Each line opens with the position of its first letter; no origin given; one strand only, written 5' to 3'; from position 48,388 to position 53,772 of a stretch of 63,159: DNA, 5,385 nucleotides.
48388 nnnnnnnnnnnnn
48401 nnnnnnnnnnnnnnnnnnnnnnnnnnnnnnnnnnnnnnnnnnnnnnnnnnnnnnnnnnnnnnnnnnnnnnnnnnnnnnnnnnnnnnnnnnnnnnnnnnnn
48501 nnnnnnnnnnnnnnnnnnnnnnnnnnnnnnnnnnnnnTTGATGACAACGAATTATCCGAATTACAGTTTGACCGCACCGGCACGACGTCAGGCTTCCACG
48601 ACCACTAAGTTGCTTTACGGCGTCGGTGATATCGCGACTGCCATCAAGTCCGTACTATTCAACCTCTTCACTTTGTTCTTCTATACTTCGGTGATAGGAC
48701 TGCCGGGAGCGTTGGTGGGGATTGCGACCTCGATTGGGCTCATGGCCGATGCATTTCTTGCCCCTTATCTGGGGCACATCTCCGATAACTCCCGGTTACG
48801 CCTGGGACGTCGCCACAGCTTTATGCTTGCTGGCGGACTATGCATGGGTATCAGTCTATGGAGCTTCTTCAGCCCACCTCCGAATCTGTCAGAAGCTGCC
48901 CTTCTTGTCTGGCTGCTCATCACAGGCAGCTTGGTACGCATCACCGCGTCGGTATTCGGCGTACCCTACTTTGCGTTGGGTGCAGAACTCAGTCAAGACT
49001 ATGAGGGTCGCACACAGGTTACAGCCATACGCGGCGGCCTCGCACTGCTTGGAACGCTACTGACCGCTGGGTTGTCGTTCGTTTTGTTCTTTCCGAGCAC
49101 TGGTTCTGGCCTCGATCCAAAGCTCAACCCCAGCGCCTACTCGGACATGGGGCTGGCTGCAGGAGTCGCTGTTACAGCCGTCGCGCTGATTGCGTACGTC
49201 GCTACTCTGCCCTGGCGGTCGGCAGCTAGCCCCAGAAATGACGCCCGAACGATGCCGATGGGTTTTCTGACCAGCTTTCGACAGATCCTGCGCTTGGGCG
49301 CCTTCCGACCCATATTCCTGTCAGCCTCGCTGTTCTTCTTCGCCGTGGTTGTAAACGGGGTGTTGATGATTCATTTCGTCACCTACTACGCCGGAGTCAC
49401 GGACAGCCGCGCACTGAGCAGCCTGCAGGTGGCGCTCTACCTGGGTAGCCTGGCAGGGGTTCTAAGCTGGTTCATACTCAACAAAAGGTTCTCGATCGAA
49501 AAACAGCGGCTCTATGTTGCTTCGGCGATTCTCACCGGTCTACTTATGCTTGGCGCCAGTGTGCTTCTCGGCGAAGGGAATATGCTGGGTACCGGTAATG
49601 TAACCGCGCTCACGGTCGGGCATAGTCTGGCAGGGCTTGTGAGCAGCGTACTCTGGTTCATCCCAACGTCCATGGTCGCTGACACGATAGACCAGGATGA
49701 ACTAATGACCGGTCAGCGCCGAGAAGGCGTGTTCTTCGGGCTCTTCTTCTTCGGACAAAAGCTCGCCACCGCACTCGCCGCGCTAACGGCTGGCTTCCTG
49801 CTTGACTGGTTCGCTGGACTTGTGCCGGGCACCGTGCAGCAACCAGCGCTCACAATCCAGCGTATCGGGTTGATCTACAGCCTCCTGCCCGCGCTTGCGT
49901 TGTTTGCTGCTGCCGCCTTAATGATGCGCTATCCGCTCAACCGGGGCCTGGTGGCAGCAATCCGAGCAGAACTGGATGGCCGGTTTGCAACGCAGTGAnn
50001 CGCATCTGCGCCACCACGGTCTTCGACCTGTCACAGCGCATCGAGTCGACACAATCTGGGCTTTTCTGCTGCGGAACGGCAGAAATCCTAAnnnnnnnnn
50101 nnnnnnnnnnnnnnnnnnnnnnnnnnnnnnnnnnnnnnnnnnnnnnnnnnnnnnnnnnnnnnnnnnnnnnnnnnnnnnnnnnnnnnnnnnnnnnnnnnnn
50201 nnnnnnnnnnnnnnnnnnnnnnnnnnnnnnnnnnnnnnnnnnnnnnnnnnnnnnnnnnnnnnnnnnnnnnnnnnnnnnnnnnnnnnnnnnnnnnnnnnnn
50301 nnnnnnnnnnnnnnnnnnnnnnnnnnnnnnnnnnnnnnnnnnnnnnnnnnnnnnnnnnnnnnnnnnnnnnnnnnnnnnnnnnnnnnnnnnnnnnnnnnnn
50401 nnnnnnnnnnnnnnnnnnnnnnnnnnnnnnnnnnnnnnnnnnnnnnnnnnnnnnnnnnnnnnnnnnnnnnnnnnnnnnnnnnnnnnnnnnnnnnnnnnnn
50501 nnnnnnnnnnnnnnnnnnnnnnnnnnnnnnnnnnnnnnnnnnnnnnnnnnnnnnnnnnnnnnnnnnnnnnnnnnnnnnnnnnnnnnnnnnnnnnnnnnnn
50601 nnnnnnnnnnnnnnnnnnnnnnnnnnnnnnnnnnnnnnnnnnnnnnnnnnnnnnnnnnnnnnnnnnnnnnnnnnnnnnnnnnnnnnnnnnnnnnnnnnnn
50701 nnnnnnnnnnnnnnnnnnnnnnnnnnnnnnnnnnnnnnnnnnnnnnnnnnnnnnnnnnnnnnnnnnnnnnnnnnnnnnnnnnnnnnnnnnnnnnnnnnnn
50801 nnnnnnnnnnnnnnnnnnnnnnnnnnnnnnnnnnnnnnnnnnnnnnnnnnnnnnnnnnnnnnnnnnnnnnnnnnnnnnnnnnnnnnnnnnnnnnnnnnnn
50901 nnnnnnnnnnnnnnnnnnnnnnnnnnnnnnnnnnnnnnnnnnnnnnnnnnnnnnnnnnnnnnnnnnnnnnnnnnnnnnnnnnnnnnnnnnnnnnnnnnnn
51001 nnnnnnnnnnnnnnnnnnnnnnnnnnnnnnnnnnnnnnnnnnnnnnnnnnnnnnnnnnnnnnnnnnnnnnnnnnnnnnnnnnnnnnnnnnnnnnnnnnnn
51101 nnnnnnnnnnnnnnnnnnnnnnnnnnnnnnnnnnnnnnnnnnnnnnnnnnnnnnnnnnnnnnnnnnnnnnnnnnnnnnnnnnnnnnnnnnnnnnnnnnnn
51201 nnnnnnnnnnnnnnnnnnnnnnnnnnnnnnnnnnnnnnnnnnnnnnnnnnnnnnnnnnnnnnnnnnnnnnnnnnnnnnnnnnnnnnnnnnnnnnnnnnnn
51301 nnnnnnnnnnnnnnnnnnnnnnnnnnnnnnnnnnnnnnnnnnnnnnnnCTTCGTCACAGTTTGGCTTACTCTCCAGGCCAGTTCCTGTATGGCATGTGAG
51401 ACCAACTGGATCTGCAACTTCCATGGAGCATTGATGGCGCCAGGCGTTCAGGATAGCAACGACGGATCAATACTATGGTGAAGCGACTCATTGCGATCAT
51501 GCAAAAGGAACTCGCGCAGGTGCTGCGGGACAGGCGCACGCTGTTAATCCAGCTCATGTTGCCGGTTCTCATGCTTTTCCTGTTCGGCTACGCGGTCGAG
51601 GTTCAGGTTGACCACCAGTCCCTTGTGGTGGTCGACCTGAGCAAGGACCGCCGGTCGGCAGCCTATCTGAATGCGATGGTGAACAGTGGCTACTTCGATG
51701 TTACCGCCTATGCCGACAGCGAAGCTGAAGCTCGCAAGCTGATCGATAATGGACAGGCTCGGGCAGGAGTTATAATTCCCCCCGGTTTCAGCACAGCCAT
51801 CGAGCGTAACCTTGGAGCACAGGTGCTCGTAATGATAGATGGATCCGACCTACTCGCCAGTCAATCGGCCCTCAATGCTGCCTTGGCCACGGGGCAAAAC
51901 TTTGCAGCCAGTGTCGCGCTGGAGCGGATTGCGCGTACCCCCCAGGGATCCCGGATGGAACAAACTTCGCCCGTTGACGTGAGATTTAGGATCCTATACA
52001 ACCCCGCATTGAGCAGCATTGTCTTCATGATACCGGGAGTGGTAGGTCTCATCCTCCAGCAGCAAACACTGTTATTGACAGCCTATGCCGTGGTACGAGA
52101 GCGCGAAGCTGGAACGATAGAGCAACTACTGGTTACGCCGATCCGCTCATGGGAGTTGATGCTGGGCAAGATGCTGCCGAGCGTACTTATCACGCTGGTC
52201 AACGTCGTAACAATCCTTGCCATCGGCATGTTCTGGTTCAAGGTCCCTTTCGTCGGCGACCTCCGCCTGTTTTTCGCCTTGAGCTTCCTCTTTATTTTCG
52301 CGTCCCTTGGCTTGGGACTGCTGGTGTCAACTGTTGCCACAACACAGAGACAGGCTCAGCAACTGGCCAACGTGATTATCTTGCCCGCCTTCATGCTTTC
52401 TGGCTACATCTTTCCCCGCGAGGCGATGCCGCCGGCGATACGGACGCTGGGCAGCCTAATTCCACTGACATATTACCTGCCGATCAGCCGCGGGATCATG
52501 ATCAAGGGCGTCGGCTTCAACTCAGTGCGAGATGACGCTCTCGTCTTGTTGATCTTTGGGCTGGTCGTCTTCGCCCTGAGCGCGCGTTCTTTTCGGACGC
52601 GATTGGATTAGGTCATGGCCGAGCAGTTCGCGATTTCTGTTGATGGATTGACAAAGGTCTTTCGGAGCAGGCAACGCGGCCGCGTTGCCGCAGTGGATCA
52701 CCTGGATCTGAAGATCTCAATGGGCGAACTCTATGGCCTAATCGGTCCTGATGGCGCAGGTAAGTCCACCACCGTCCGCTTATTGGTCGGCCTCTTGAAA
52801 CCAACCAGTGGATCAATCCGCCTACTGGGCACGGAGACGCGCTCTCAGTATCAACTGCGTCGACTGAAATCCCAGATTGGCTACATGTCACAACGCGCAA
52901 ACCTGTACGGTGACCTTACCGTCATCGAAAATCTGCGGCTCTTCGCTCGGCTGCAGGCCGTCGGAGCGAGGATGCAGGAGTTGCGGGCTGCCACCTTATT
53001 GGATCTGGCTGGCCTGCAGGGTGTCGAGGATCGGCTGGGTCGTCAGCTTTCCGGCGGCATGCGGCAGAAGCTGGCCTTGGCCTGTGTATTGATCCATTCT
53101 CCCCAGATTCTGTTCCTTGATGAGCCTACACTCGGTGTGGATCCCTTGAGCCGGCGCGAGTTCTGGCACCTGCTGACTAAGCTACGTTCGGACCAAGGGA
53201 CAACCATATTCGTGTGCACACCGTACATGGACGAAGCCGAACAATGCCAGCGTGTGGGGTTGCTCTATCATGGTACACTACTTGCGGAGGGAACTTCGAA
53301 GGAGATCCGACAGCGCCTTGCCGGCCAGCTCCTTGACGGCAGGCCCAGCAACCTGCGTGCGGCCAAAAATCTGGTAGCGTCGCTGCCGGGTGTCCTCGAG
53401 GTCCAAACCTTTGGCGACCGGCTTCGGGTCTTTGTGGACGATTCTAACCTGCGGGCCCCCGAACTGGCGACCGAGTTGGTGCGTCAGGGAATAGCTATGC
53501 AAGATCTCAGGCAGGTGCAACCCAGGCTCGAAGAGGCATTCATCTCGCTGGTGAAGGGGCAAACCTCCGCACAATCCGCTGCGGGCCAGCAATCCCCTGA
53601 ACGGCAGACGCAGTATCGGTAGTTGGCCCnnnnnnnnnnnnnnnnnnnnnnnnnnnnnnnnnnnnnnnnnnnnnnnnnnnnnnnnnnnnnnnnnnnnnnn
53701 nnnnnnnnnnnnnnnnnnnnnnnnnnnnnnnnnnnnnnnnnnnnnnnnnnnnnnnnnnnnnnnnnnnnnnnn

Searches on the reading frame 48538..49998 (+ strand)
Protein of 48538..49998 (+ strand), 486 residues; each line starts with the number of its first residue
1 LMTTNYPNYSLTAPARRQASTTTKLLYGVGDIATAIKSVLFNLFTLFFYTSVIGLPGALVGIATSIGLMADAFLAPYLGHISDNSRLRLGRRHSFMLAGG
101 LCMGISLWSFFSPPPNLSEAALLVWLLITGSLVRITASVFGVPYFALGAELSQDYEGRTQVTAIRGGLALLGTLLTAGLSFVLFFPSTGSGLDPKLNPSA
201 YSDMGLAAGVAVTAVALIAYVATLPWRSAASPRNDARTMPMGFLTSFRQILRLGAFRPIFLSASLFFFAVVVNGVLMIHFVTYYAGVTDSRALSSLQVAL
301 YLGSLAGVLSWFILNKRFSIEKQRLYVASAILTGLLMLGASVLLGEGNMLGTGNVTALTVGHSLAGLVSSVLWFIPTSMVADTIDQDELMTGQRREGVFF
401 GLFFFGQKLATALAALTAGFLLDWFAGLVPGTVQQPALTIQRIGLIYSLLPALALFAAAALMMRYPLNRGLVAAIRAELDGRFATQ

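Call 75: search_protein_families(library=pfam, proteins=[window:48538-49998:+], max_evalue=0.0001)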
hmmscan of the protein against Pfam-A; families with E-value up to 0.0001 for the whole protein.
window:48538-49998:+ (486 aa): 1 family
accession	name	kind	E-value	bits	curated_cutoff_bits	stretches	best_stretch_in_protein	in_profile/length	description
PF13347.12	MFS_2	-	3.4e-76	256.9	27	1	26-469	1-427/427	MFS/sugar transport protein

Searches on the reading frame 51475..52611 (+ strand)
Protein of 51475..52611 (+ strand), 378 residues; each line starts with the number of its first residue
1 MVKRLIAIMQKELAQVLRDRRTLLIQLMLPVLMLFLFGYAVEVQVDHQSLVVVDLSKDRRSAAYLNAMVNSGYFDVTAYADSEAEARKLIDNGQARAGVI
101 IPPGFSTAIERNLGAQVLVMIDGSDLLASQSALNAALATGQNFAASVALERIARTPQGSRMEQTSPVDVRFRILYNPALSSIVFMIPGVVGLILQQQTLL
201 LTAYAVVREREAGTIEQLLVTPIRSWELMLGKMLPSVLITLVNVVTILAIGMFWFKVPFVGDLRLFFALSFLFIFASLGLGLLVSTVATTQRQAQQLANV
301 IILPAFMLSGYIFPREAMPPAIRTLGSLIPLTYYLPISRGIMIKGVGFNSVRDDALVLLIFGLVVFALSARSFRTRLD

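Call 76: search_protein_families(library=pfam, proteins=[window:51475-52611:+], max_evalue=0.0001)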
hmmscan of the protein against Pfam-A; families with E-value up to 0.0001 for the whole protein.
window:51475-52611:+ (378 aa): 4 families
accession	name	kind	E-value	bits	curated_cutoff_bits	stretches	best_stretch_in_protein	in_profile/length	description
PF12698.13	ABC2_membrane_3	-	1.1e-52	179.7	31.6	1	20-370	1-346/347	ABC-2 family transporter protein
PF01061.29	ABC2_membrane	-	2e-32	112.9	26.9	1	182-342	47-210/211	ABC-2 type transporter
PF12679.13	ABC2_membrane_2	-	2.3e-24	86.6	27.2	1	7-313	2-203/283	ABC-2 family transporter protein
PF12730.13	ABC2_membrane_4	-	1.4e-05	25.5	27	1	192-302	58-171/179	ABC-2 family transporter protein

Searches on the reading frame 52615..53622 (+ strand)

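Call 76: search_protein_families(library=pfam, proteins=[window:52615-53622:+], max_evalue=0.0001)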
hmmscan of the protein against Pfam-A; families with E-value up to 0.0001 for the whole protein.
window:52615-53622:+ (335 aa): 3 families
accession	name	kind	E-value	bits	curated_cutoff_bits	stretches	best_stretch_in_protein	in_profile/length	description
PF00005.33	ABC_tran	-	3.2e-32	112.4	25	1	28-172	2-136/137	ABC transporter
PF13304.12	AAA_21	-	8.1e-08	33.1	27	0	143-200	236-295/304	AAA domain, putative AbiEii toxin, Type IV TA system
PF13732.12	DrrA1-3_C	-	1.6e-06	29.2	27.4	1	226-313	1-81/81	ATP-binding protein DrrA1-3-like, C-terminal domain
